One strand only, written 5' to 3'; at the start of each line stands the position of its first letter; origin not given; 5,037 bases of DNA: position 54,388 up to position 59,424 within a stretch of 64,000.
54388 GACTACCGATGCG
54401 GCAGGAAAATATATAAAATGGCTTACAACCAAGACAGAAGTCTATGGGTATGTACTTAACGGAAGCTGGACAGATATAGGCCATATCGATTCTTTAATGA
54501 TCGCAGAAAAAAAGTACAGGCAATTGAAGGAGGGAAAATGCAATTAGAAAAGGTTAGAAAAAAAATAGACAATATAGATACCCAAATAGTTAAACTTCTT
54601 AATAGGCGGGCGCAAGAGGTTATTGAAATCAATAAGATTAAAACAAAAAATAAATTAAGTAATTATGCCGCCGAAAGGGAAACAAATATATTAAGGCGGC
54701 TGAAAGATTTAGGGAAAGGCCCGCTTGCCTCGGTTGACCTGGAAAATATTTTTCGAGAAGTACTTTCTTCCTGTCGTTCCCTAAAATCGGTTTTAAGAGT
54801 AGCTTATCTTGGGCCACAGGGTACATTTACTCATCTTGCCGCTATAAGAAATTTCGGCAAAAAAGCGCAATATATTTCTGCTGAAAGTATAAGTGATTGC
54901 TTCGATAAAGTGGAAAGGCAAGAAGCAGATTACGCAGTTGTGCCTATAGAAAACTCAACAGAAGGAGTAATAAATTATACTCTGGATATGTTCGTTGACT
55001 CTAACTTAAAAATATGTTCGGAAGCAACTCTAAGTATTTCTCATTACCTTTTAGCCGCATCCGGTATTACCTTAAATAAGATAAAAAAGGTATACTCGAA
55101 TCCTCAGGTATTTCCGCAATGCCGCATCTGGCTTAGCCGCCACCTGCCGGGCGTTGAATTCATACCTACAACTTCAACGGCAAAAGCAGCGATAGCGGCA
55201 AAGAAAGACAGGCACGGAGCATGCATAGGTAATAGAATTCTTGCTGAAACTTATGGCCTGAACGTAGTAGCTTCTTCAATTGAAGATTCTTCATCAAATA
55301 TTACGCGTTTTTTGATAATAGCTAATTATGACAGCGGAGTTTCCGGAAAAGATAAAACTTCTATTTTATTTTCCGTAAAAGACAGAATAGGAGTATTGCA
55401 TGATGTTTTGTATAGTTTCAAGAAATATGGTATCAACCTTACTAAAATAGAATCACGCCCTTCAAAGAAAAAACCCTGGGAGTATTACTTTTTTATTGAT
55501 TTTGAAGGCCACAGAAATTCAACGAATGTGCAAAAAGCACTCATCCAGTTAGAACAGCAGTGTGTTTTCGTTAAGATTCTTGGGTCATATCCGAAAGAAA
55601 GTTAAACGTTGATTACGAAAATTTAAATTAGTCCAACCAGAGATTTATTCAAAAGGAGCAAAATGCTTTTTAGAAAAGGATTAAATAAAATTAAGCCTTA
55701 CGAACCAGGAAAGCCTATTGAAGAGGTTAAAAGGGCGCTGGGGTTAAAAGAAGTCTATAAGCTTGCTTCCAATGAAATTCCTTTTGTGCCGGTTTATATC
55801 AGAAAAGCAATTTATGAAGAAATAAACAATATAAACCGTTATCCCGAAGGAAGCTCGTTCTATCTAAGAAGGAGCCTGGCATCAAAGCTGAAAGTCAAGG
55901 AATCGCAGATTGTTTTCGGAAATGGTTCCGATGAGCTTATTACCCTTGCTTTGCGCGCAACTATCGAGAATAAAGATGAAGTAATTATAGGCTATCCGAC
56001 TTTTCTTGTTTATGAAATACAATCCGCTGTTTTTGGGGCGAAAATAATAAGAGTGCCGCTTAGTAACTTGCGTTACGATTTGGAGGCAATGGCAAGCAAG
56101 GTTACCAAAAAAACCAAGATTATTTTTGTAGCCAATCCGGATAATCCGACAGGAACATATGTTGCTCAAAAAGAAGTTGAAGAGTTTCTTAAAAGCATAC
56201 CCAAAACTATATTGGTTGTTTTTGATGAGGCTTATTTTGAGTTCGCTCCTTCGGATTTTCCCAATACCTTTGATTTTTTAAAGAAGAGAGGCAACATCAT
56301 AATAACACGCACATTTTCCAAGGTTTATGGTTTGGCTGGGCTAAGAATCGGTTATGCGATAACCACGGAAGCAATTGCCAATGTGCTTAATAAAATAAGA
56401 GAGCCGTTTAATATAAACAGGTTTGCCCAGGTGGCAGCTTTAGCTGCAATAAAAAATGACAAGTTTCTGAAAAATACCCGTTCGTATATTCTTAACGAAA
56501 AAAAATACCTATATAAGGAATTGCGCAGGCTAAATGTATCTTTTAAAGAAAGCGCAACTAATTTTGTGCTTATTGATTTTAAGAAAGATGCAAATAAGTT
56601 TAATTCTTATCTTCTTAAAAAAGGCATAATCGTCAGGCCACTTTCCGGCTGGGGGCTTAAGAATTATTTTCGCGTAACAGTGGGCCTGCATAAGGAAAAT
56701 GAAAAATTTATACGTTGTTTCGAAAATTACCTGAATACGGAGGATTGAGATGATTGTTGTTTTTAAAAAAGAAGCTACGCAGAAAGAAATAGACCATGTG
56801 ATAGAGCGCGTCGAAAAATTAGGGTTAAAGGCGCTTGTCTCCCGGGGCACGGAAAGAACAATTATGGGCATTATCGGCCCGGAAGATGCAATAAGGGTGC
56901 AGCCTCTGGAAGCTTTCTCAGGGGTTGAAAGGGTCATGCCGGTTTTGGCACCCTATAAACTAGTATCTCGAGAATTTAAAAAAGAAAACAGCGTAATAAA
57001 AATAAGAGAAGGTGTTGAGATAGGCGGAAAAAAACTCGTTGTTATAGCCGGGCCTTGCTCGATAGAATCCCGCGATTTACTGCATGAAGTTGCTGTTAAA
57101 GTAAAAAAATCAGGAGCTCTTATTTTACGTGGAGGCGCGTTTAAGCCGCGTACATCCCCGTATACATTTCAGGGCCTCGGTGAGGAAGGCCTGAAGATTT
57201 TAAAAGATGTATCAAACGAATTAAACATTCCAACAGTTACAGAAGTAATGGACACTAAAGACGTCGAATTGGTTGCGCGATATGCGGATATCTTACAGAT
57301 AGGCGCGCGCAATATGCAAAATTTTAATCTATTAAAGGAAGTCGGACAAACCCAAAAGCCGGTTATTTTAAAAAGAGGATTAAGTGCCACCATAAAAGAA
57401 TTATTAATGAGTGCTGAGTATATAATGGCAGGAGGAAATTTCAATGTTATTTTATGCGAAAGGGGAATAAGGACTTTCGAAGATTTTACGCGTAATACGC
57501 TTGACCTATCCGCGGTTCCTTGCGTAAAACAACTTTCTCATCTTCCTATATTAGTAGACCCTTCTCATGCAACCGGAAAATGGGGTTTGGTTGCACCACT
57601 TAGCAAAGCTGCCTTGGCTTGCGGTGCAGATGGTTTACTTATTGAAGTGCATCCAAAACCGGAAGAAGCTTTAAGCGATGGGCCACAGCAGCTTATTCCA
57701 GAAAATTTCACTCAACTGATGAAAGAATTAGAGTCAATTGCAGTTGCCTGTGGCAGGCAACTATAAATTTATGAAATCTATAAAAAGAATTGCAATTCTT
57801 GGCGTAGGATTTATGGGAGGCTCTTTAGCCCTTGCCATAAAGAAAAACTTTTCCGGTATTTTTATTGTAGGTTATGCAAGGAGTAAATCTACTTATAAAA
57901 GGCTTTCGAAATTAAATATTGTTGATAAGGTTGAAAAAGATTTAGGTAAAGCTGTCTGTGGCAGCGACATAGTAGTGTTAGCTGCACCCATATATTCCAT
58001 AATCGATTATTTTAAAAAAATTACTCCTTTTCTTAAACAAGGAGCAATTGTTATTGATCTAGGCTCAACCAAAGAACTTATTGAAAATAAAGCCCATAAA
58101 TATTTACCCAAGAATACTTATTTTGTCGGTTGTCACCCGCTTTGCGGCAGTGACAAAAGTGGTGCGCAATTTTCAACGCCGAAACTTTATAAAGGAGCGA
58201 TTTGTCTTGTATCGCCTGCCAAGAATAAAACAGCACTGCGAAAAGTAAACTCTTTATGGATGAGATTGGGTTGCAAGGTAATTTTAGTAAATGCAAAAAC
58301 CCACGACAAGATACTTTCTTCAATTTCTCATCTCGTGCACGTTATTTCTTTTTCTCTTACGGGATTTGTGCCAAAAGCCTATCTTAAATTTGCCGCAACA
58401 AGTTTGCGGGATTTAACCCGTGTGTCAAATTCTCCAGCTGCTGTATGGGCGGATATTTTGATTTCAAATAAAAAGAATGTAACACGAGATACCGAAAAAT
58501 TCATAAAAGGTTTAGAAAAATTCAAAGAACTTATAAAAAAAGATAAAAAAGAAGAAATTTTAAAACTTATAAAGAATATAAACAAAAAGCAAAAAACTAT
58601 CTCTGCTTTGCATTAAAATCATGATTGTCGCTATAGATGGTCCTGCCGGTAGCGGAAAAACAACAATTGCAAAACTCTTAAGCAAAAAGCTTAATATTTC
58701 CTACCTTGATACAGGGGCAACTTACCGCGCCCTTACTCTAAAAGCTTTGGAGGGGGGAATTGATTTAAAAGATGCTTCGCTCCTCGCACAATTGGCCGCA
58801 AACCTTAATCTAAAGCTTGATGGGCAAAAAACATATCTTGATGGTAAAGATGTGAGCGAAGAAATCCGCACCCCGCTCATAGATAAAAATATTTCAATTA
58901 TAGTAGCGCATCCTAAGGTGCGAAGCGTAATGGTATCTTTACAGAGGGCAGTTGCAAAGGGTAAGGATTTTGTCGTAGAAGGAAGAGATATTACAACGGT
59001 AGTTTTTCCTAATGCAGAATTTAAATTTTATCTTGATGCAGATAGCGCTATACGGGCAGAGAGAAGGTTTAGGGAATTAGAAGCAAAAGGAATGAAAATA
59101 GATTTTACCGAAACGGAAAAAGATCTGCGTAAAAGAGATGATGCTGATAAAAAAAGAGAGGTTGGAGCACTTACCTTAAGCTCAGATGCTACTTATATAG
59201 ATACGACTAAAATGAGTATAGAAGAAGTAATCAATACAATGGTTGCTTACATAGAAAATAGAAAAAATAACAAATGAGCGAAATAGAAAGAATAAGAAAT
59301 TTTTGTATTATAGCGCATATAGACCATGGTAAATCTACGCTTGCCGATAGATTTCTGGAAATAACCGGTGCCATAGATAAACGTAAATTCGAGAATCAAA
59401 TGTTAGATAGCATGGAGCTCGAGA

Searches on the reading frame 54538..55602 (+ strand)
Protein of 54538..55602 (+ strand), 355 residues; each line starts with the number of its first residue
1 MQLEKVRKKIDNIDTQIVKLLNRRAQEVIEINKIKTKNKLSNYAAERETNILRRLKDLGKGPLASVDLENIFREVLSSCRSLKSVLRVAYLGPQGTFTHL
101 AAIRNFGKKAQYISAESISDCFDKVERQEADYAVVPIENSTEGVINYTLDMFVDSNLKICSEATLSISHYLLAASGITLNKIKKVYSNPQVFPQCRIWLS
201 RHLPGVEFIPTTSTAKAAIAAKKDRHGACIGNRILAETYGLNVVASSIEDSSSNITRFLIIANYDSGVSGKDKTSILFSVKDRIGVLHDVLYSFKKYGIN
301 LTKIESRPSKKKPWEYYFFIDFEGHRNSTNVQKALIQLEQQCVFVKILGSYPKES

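Call 66: search_protein_families(library=pfam, proteins=[window:54538-55602:+], max_evalue=0.00001)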
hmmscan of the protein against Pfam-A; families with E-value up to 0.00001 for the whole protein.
window:54538-55602:+ (355 aa): 3 families
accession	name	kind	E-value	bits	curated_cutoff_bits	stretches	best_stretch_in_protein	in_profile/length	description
PF00800.23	PDT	-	2.1e-65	220.4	25.2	1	88-263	1-178/181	Prephenate dehydratase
PF01817.26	CM_2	-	8.5e-18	64.8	27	1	6-82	1-78/80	Chorismate mutase type II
PF01842.31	ACT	-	1.3e-10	41.2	27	1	274-339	1-65/66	ACT domain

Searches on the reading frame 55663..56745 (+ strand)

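Call 66: search_protein_families(library=pfam, proteins=[window:55663-56745:+], max_evalue=0.00001)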
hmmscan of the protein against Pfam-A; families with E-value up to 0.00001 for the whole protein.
window:55663-56745:+ (361 aa): 2 families
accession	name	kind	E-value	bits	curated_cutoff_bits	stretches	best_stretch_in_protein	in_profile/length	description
PF00155.27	Aminotran_1_2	-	1.8e-61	208.8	19.7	1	30-348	2-356/361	Aminotransferase class I and II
PF04864.19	Alliinase_C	-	4.1e-07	29.7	22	1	77-247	63-219/363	Allinase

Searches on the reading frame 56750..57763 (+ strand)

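Call 66: search_protein_families(library=pfam, proteins=[window:56750-57763:+], max_evalue=0.00001)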
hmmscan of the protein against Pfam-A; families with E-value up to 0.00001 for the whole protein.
window:56750-57763:+ (338 aa): 3 families
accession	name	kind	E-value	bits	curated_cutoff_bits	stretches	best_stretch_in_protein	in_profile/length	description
PF00793.26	DAHP_synth_1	-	1.7e-84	283.4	25.5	1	83-329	4-266/270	DAHP synthetase I family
PF18152.6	DAHP_snth_FXD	-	4.4e-23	81.3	27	1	1-66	1-66/67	DAHP synthase ferredoxin-like domain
PF03102.20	NeuB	-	2.3e-09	37.5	22.1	1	143-336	53-238/241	NeuB family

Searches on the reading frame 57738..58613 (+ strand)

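Call 66: search_protein_families(library=pfam, proteins=[window:57738-58613:+], max_evalue=0.00001)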
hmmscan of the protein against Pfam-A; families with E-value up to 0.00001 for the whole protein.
window:57738-58613:+ (292 aa): 4 families
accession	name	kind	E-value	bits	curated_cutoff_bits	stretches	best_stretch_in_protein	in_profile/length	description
PF02153.23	PDH_N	-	7.3e-30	104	26.5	1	30-183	1-154/154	Prephenate dehydrogenase, nucleotide-binding domain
PF20463.3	PDH_C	-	6.5e-19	68.6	22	1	186-279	2-101/102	Prephenate dehydrogenase, dimerization domain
PF03807.23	F420_oxidored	-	2.7e-08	34.7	21.6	1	17-108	1-91/94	NADP oxidoreductase coenzyme F420-dependent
PF03446.21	NAD_binding_2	-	4.2e-07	30.5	21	1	17-128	1-112/161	NAD binding domain of 6-phosphogluconate dehydrogenase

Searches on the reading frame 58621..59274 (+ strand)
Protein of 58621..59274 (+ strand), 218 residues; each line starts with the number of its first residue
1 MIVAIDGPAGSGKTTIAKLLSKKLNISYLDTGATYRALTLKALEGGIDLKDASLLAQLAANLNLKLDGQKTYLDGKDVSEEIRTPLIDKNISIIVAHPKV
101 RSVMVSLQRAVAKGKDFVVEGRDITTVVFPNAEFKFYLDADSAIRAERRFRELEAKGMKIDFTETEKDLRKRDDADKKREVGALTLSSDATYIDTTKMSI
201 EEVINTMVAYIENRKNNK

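Call 66: search_protein_families(library=pfam, proteins=[window:58621-59274:+], max_evalue=0.00001)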
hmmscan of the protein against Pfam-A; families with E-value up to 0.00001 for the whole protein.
window:58621-59274:+ (218 aa): 3 families
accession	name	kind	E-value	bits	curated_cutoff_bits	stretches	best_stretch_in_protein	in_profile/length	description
PF02224.24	Cytidylate_kin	-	1.9e-73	247.1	26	1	3-212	1-210/211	Cytidylate kinase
PF13238.12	AAA_18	-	5.1e-08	33.9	29.4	1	3-149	1-108/128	AAA domain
PF13189.12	Cytidylate_kin2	-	1e-07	32.7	28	1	2-178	1-152/176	Cytidylate kinase-like family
